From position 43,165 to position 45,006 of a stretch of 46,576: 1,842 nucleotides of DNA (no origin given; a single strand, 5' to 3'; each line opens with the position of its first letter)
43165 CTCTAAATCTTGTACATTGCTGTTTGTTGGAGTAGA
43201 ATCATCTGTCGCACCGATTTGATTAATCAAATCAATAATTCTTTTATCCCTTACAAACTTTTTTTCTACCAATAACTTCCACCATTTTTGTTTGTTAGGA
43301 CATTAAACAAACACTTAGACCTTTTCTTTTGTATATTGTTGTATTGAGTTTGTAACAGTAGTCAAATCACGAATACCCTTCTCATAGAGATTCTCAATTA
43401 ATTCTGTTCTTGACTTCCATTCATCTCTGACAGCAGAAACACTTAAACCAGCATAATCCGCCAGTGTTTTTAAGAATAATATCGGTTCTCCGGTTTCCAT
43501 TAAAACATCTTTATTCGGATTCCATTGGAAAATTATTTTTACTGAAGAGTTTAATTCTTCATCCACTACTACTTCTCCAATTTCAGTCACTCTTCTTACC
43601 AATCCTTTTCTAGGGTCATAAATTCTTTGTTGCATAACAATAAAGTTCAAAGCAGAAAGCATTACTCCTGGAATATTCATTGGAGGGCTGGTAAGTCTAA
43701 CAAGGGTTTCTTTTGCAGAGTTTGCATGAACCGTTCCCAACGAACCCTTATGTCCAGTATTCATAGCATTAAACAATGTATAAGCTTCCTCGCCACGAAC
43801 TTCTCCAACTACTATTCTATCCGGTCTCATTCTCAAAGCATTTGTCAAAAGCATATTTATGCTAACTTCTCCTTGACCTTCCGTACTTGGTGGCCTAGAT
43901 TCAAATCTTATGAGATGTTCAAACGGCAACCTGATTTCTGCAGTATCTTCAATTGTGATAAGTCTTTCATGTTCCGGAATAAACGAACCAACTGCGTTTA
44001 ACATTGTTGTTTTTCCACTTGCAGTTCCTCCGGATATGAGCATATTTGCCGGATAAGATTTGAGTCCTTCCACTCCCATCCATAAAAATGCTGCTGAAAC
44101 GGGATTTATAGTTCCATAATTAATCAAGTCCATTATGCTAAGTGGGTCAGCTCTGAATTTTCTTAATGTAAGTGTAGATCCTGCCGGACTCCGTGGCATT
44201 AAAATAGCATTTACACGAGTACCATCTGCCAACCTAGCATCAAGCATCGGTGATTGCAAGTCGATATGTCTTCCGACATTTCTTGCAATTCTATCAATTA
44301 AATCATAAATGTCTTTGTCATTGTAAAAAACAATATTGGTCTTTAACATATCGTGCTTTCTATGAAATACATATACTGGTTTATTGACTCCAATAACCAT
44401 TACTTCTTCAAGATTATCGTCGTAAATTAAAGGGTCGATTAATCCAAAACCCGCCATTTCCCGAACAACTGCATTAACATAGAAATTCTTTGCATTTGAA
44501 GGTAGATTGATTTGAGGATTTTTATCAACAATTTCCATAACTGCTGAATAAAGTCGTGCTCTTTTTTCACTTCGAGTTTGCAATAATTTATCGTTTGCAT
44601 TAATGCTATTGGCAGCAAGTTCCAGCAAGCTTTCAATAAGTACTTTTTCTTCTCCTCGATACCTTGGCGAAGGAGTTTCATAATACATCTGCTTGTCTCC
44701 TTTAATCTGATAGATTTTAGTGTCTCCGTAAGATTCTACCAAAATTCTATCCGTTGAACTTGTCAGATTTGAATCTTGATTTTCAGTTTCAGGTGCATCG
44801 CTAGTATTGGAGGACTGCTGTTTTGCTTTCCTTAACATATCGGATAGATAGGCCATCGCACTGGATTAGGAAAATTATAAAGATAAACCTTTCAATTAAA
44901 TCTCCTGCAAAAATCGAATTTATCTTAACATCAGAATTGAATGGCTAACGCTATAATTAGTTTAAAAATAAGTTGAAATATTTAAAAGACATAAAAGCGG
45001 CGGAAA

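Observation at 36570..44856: Complete Epd/Tad-like type IV filament locus: ATPase, split platform, 4 short pilins, A24 peptidase, 6 pilin-like proteins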

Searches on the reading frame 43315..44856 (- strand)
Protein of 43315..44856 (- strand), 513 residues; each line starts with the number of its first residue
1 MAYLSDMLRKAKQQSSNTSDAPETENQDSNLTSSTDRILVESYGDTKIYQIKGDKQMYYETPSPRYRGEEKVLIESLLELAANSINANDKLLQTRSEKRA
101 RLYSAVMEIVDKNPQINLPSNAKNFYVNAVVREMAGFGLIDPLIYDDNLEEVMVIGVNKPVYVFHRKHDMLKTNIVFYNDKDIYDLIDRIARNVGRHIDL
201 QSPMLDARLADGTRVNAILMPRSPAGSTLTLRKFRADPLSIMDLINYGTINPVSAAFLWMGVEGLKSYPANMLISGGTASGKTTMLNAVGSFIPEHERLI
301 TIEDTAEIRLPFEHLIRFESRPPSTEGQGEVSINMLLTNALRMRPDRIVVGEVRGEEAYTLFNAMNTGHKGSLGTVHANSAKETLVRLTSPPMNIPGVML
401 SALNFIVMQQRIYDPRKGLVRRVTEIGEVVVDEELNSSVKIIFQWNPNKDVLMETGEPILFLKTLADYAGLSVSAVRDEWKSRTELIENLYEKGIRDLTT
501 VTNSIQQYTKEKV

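Call 3: search_protein_families(library=pfam, proteins=[window:43315-44856:-], max_evalue=0.1)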
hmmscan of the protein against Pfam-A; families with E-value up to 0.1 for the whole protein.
window:43315-44856:- (513 aa): 3 families
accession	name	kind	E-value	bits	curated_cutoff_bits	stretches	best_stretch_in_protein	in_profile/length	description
PF00437.27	T2SSE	-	6e-44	150.6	24.9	1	136-412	4-277/370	Type II/IV secretion system protein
PF01580.24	FtsK_SpoIIIE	-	0.013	15.4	24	1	265-288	35-58/221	FtsK/SpoIIIE family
PF13555.12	AAA_29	-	0.03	14.5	27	1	270-289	22-42/61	P-loop containing region of AAA domain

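Call 8: search_protein_families(library=ncbifam, proteins=[window:43315-44856:-], max_evalue=0.1)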
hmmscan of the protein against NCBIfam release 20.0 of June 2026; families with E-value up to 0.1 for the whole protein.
window:43315-44856:- (513 aa): 19 families
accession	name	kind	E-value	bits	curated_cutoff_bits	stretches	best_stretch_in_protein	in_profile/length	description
NF058587.1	archaellum_moto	equivalog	1.4e-88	297.9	550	1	60-511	82-520/527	archaellum flagellar ATPase motor FlaI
TIGR03819.1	heli_sec_ATPase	hypoth_equivalog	6.7e-72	242.5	373.15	1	126-389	41-298/340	TadA family conjugal transfer-associated ATPase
NF053672.1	bindosome_BasE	exception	2.5e-52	178.3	1000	1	35-508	41-507/512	bindosome assembly system ATPase subunit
TIGR02788.1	VirB11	equivalog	3.5e-51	174.1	249.95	2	270-389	145-263/308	P-type DNA transfer ATPase VirB11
TIGR02782.1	TrbB_P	equivalog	1.9e-39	135.8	304.55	1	144-390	18-254/303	P-type conjugative transfer ATPase TrbB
NF010475.0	PRK13900.1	equivalog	7e-37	127.2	389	2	270-387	161-278/333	type IV secretion system ATPase VirB11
NF010469.0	PRK13894.1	subfamily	4.1e-35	121.7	508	1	178-390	62-266/320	conjugal transfer ATPase TrbB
NF010425.0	PRK13851.1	equivalog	2.4e-29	102.3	461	1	271-388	164-280/344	type IV secretion system protein VirB11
NF010407.0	PRK13833.1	subfamily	5.7e-29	101.5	499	1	186-389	65-260/323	conjugal transfer protein TrbB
NF041000.1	ATPase_ComGA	equivalog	1.2e-15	57.3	300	1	272-410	131-263/267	competence type IV pilus ATPase ComGA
NF007755.0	PRK10436.1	equivalog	5.7e-15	54.9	617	1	271-412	221-354/465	type II secretion system protein GspE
TIGR01420.1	pilT_fam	subfamily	3.6e-13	49.5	319.1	1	272-389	125-240/343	PilT/PilU family type 4a pilus ATPase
TIGR02525.1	plasmid_TraJ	equivalog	2.2e-12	46.6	368.3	1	273-436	153-319/372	plasmid transfer ATPase TraJ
TIGR02538.1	type_IV_pilB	equivalog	3.1e-12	45.9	675.65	1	272-412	319-451/564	type IV-A pilus assembly ATPase PilB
TIGR02533.1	type_II_gspE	equivalog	1.6e-10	40.2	630.25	1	272-412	246-378/486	type II secretion system ATPase GspE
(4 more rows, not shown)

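Call 9: search_solved_structures(query=window:43315-44856:-, max_evalue=0.00001)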
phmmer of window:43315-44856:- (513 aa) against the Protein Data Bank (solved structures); distinct sequences matched with E-value up to 0.00001: 22.
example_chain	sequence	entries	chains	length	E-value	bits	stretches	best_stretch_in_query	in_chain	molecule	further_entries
2oap_1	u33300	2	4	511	1.4e-78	267.8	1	57-510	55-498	Type II secretion system protein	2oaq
8rkd_E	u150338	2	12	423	3.4e-69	236.9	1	112-430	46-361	Pilus assembly ATPase CpaF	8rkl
8rjf_A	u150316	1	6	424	3.5e-69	236.9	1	112-430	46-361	Pilus assembly ATPase CpaF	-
9e24_A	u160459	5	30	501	4.3e-69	236.6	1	106-430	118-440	CpaF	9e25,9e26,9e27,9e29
4ii7_A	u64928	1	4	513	9.2e-59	202.5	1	79-496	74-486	FlaI ATPase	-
4ihq_A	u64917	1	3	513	6e-58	199.8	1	79-496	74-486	FlaI ATPase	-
6bge_A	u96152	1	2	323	3.7e-27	98.3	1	200-390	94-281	VirB11-like protein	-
1g6o_A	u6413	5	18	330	3.9e-27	98.2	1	200-390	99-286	CAG-ALPHA | virB11 homolog | Cag-alfa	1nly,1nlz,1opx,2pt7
2gza_A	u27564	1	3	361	1e-20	77.1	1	272-389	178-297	Type IV secretion system protein VirB11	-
5zfq_A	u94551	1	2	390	7.4e-10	41.3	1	264-407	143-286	Twitching motility pilus retraction protein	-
2eyu_A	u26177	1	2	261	4.9e-09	38.5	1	272-412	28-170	twitching motility protein PilT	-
10my_A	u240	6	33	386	6.9e-09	38.1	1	272-389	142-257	PilT/PilU family type 4a pilus ATPase | Twitching motility protein PilT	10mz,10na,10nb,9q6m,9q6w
6ojx_A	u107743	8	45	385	1.2e-08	37.2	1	269-406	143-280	Twitching motility pilus retraction ATPase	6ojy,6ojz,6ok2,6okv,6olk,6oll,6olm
2gsz_A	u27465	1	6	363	1.2e-08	37.2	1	272-408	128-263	twitching motility protein PilT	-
2ewv_A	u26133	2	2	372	1.3e-08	37.1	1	272-408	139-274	twitching motility protein PilT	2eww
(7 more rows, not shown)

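Call 10: find_related_loci(query=window:43315-44856:-, collection=genome_contigs, flank=10000)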
Query window:43315-44856:- (513 aa) in genome_contigs; peptide patterns used: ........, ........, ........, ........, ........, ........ (x = any residue, [..] = any of these).
44 stretches matched a pattern; 16 encode a relative of the query (tblastn E <= 1e-3); 16 distinct loci.
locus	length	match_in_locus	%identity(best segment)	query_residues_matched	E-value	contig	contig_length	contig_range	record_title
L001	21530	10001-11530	53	1-512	0e+0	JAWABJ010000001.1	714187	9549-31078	MAG: Candidatus Norongarragalinales archaeon isolate JZ-4_201803_bins_88 JZ-4_201803_bins_88_scaffold_1, whole genome sh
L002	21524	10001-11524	52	1-512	0e+0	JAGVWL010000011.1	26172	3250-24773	Candidatus Micrarchaeota archaeon isolate RIFCSPHIGHO2_12_FULL_52_14 rifcsphigho2_12_scaffold_4081, whole genome shotgun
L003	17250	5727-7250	52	1-512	0e+0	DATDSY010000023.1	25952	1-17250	MAG TPA_asm: Candidatus Norongarragalinales archaeon isolate SMAG_U8015 k141_1192978, whole genome shotgun sequence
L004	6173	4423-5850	44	25-508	1e-125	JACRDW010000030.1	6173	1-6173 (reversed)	MAG: Methanobacteriota archaeon isolate NC_groundwater_1682_Pr3_B-0.1um_46_15 SR-2_scaffold_141_584080, whole genome sho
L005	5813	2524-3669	46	89-472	2e-113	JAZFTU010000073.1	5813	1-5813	MAG: Candidatus Hydrothermarchaeaceae archaeon isolate BS2bin.40 BS2bin.40_73, whole genome shotgun sequence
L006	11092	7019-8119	49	140-508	2e-112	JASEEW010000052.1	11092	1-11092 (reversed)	MAG: Thermoplasmatales archaeon isolate Yes46-08 NODE_1086_length_11092_cov_0.284636, whole genome shotgun sequence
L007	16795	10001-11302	45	72-512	9e-110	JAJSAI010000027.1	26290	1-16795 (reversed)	MAG: archaeon isolate Dive96_bin4.413 k141_4195668, whole genome shotgun sequence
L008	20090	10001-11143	45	130-512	4e-100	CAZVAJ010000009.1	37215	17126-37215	MAG TPA_asm: Candidatus Micrarchaeota archaeon isolate SRP141559_co1_36 genome assembly, contig: NODE_376_length_37215_c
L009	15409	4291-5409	44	134-508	1e-97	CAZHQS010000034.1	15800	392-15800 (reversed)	MAG TPA_asm: Candidatus Hydrothermarchaeota archaeon isolate SRP216583_co1_155 genome assembly, contig: NODE_3224_length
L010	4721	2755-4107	39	65-508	3e-95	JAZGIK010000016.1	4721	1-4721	MAG: Candidatus Hydrothermarchaeaceae archaeon isolate SCS8bin.11 SCS8bin.11_16, whole genome shotgun sequence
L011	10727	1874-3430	52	1-508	0e+0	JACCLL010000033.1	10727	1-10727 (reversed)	MAG: Candidatus Micrarchaeota archaeon isolate Sv246 k141_3779894, whole genome shotgun sequence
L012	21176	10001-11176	43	109-505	3e-85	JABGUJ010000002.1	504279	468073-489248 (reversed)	MAG: Candidatus Woesearchaeota archaeon isolate SI034_bin151 k141_1850769, whole genome shotgun sequence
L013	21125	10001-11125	40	130-508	5e-81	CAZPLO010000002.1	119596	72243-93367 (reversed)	MAG TPA_asm: uncultured archaeon isolate binchicken_co17_325 genome assembly, contig: NODE_421_length_119596_cov_6.71452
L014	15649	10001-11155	43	120-512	1e-74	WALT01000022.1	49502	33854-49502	MAG: Thaumarchaeota archaeon isolate S016_59_esom k151_592148, whole genome shotgun sequence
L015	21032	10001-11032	39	140-493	2e-70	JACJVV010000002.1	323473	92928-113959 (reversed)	MAG: Candidatus Woesearchaeota archaeon isolate HK-STAS-Nano-4 HK-STAS-Nano-4_2, whole genome shotgun sequence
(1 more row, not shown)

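Call 12: list_cluster_members(proteins=[window:43315-44856:-, window:42106-43272:-, window:39225-40235:-, window:38750-39211:-, window:35510-36577:+])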
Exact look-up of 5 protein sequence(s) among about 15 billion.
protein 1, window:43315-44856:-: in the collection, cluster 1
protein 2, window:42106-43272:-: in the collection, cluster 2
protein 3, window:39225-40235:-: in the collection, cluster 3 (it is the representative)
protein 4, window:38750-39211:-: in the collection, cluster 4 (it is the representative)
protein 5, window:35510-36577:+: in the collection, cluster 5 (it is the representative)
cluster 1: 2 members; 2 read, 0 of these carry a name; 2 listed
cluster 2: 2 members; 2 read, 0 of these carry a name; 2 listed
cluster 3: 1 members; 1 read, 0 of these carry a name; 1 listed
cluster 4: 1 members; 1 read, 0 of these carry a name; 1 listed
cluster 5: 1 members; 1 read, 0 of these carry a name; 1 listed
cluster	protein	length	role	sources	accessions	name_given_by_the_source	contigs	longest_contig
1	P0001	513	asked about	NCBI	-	-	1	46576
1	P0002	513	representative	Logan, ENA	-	-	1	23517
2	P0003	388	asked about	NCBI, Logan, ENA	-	-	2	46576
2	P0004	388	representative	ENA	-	-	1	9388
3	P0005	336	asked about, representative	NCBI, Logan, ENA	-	-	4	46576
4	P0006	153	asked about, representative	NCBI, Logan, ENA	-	-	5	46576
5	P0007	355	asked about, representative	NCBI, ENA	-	-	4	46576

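Call 21: find_homologous_proteins(query=window:43315-44856:-, max_evalue=1e-20)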
Query window:43315-44856:- (513 aa): 7998 proteins with E <= 1e-20 among 8000 candidates; the best 120 are listed.
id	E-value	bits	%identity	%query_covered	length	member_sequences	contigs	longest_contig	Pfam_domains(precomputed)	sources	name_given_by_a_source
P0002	0.0e+0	1117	99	100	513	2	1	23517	PF00437.27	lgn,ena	-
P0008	1.6e-219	748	51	73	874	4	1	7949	PF00437.27,PF01580.25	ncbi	-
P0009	2.2e-217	740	47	76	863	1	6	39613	PF00437.27,PF01580.25,PF27713.1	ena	-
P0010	2.3e-216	737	49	72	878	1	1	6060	PF06414.19,PF00437.27,PF13521.13,PF01580.25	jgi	-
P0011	6.2e-214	729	51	73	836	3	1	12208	PF00437.27,PF13521.13,PF01580.25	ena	-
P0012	1.5e-213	728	44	80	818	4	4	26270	PF23989.1,PF00437.27,PF01580.25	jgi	-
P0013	7.1e-213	726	50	73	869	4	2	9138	PF00437.27,PF00005.34,PF01580.25,PF27713.1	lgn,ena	-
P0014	5.6e-212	723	49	73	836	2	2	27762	PF00437.27,PF13521.13,PF01580.25,PF27713.1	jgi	-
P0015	3.2e-211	720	51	73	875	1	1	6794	PF00437.27,PF01580.25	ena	-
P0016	2.8e-210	717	48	73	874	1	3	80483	PF00437.27,PF01580.25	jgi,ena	jgi:Flp pilus assembly CpaF family ATPase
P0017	7.6e-210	716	46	76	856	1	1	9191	PF23989.1,PF00437.27,PF01580.25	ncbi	-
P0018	1.7e-209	714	49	73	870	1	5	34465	PF00437.27,PF00005.34,PF01580.25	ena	-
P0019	2.3e-208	711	49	73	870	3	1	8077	PF00437.27,PF01580.25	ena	-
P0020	7.5e-204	696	48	73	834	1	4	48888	PF00437.27,PF01580.25,PF27713.1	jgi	-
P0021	1.9e-199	681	57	100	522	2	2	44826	PF00437.27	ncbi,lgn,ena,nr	ncbi:hypothetical protein AUJ14_01710 [Candidatus Micrarchaeota archaeon CG1_02_55_22]|nr:MAG: hypot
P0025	7.9e-195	666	58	100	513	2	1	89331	PF00437.27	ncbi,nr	ncbi:CpaF family protein [Candidatus Micrarchaeota archaeon]|nr:CpaF family protein [Candidatus Micr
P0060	2.6e-174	598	53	100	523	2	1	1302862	PF00437.27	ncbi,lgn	ncbi:MAG: CpaF family protein [Candidatus Micrarchaeia archaeon]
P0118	8.3e-164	564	52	95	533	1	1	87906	PF00437.27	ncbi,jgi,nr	ncbi:MAG: CpaF family protein [Candidatus Diapherotrites archaeon]|nr:CpaF family protein [Candidatu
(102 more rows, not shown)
